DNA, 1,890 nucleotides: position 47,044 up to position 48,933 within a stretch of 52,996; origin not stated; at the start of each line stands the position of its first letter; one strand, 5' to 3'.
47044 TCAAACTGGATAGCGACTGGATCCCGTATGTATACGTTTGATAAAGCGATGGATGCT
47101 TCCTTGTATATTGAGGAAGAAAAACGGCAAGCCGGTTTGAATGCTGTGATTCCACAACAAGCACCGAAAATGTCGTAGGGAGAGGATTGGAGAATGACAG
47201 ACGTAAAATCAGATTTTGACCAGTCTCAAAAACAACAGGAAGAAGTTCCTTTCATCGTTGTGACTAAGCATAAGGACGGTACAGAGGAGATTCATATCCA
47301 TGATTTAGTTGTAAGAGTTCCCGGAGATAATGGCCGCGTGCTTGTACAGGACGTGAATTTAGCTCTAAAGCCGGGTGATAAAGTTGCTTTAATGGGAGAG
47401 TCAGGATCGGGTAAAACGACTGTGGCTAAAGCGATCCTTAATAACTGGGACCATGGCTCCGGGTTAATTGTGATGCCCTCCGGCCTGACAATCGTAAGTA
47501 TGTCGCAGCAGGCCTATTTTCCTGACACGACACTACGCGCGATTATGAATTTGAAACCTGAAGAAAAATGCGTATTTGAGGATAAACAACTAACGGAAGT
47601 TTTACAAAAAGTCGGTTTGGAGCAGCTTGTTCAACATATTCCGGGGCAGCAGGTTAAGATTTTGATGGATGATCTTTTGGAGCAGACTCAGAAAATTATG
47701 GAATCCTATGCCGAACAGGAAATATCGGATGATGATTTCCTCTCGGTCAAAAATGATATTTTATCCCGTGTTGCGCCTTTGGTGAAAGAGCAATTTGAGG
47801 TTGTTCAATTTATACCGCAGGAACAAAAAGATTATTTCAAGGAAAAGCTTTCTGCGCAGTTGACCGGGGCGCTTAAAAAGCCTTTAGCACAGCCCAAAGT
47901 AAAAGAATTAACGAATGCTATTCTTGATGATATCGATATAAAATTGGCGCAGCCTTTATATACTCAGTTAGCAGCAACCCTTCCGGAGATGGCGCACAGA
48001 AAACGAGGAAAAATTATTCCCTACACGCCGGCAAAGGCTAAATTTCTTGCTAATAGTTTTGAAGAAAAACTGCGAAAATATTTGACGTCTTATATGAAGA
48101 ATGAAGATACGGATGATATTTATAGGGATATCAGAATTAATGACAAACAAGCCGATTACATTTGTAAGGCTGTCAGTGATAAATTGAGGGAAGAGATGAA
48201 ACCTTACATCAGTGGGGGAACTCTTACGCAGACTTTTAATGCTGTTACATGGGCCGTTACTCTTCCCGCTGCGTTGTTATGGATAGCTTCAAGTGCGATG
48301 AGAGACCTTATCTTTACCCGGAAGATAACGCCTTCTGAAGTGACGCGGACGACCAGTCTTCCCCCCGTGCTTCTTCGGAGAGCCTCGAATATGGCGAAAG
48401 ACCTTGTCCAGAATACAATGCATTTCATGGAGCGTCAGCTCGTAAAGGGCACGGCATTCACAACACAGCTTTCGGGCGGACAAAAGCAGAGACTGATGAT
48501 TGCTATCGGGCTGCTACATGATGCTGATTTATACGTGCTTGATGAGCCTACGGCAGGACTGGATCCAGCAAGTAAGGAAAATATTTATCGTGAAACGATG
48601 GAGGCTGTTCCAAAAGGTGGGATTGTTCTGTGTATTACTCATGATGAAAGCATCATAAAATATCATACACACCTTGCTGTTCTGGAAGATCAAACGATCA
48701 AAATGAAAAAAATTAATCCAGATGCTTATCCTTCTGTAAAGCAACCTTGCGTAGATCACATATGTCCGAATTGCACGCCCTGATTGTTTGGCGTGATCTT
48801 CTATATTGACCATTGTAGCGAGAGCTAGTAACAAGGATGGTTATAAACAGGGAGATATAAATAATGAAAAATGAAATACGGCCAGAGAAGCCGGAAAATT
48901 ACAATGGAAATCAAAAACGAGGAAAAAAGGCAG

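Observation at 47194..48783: ABC transporter ATPase with a ~260-aa insertion at the SMC/Rad50 coiled-coil position, including a hydrophobic segment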

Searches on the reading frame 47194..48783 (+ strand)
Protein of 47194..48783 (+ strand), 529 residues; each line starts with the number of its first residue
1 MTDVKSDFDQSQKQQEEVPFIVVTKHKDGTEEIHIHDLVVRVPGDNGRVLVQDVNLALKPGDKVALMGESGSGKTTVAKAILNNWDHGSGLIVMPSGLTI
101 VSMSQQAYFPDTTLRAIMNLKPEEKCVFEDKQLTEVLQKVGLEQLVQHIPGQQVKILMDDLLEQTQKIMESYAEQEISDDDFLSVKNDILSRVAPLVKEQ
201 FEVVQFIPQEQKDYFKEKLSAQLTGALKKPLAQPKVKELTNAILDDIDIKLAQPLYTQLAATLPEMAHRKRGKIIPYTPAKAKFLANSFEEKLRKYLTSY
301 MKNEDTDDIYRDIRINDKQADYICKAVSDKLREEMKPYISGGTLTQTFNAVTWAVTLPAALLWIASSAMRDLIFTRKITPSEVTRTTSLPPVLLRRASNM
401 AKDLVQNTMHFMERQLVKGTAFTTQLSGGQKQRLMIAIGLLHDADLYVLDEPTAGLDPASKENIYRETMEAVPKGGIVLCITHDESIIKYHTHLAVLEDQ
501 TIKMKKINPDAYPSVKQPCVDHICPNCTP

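Call 3: search_protein_families(library=pfam, proteins=[window:47194-48783:+], max_evalue=0.1)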
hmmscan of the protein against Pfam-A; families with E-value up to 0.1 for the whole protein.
window:47194-48783:+ (529 aa): 19 families
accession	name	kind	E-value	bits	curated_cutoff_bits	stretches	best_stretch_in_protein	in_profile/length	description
PF00005.33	ABC_tran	-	5.1e-21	76.1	25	2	52-152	2-104/137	ABC transporter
PF13304.12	AAA_21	-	4.6e-08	33.9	27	1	401-488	220-303/304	AAA domain, putative AbiEii toxin, Type IV TA system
PF02463.25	SMC_N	-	1.4e-07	31.6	40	1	64-493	27-207/220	RecF/RecN/SMC N terminal domain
PF00931.28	NB-ARC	-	0.00019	21.2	23.5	1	63-169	20-119/248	NB-ARC domain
PF05729.18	NACHT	-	0.00085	19.6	26.7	1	64-88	3-27/167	NACHT domain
PF13401.12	AAA_22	-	0.0022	18.8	27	1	65-117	9-54/130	AAA domain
PF20720.3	nSTAND3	-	0.0037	17.4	27.2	1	62-166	18-79/155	Novel STAND NTPase 3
PF02367.23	TsaE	-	0.0045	17.4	26.6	1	52-87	12-47/128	Threonylcarbamoyl adenosine biosynthesis protein TsaE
PF13191.12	AAA_16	-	0.0078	17.2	32.6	1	64-138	27-103/167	AAA ATPase domain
PF00004.35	AAA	-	0.0082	17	21.2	1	65-86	2-23/131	ATPase family associated with various cellular activities (AAA)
PF02978.25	SRP_SPB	-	0.013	16.3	27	1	131-184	9-59/91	Signal peptide binding domain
PF00006.31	ATP-synt_ab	-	0.02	15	29.5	1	53-92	6-45/213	ATP synthase alpha/beta family, nucleotide-binding domain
PF13476.12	AAA_23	-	0.027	15.5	27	0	65-81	23-39/201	AAA domain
PF13555.12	AAA_29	-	0.036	14.3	27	1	56-81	17-42/61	P-loop containing region of AAA domain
PF00158.32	Sigma54_activat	-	0.039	14.1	20.2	1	52-86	13-47/168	Sigma-54 interaction domain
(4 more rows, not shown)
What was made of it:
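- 47251..47652 (+): NBD N-terminal half (aa 20-153): beta-subdomain, Walker A (68-75), Q-loop (Q105), helical subdomain, ending in the invariant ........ motif. ABC_tran profile 2-104 matched to aa 52-152 (call 3).
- On ABC ATPase / ABC transporter NBD (PF00005): ABC_tran E=5.1e-21, 76 bits against a cut-off of 25 (call 3).
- On SMC / Rad50 / RecN: 31.6 bits against a cut-off of 40 (call 3).
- Checked: Pfam ABC_tran matches in two stretches: aa 52-152 = profile 2-104, and the rest at aa ~400-500 (call 3).
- SMC_N scores 31.6 bits against a 40-bit cut-off (call 3).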

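Call 4: search_protein_families(library=ncbifam, proteins=[window:47194-48783:+], max_evalue=0.1)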
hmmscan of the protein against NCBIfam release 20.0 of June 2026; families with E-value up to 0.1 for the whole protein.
window:47194-48783:+ (529 aa): 192 families (the best 25 are shown)
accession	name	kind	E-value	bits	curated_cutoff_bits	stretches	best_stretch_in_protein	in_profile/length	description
TIGR02868.1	CydC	equivalog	2e-29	102.6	329.05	2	27-151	329-459/530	thiol reductant ABC exporter subunit CydC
TIGR02857.1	CydD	equivalog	4.7e-29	101.7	435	2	423-491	456-523/529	thiol reductant ABC exporter subunit CydD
NF008364.0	PRK11160.1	equivalog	8.7e-28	97.2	630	2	425-504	476-554/575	heme ABC transporter ATP-binding protein/permease CydC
NF000355.4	ribo_prot_ABC_F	equivalog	1.9e-26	93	380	2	11-162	292-444/499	ribosomal protection-like ABC-F family protein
NF040873.1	AztA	equivalog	2.4e-26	92.5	220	2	393-495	88-189/191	zinc ABC transporter ATP-binding protein AztA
TIGR03375.1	type_I_sec_LssB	subfamily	4.8e-26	91.2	693.1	2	424-504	602-681/696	type I secretion system permease/ATPase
TIGR02204.1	MsbA_rel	hypoth_equivalog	8.1e-23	80.9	780.4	2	19-130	324-428/576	ABC transporter, permease/ATP-binding protein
TIGR02203.1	MsbA_lipidA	equivalog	1.8e-22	79.6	602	2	401-502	449-546/572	lipid A export permease/ATP-binding protein MsbA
TIGR01842.1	type_I_sec_PrtD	subfamily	3.3e-21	75.4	510.15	2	424-504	453-533/544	type I secretion system permease/ATPase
TIGR02770.1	nickel_nikD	equivalog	7e-21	74.6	318.7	2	420-499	120-201/230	nickel import ATP-binding protein NikD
TIGR03608.1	L_ocin_972_ABC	subfamily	7.1e-21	74.6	254.85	2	423-490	132-199/206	putative bacteriocin export ABC transporter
TIGR04521.1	ECF_ATPase_2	equivalog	9e-21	74.2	330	2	399-507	118-228/279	energy-coupling factor transporter ATPase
NF008379.0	PRK11174.1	equivalog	1e-20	74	684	2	423-502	483-561/588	heme ABC transporter permease/ATP-binding protein CydD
NF045513.1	HepA_fam_ABC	equivalog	1.7e-20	73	725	2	424-501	509-585/610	heterocyst formation ABC transporter subunit HepA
TIGR04520.1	ECF_ATPase_1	equivalog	9.7e-20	71.1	315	2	423-506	134-218/269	energy-coupling factor transporter ATPase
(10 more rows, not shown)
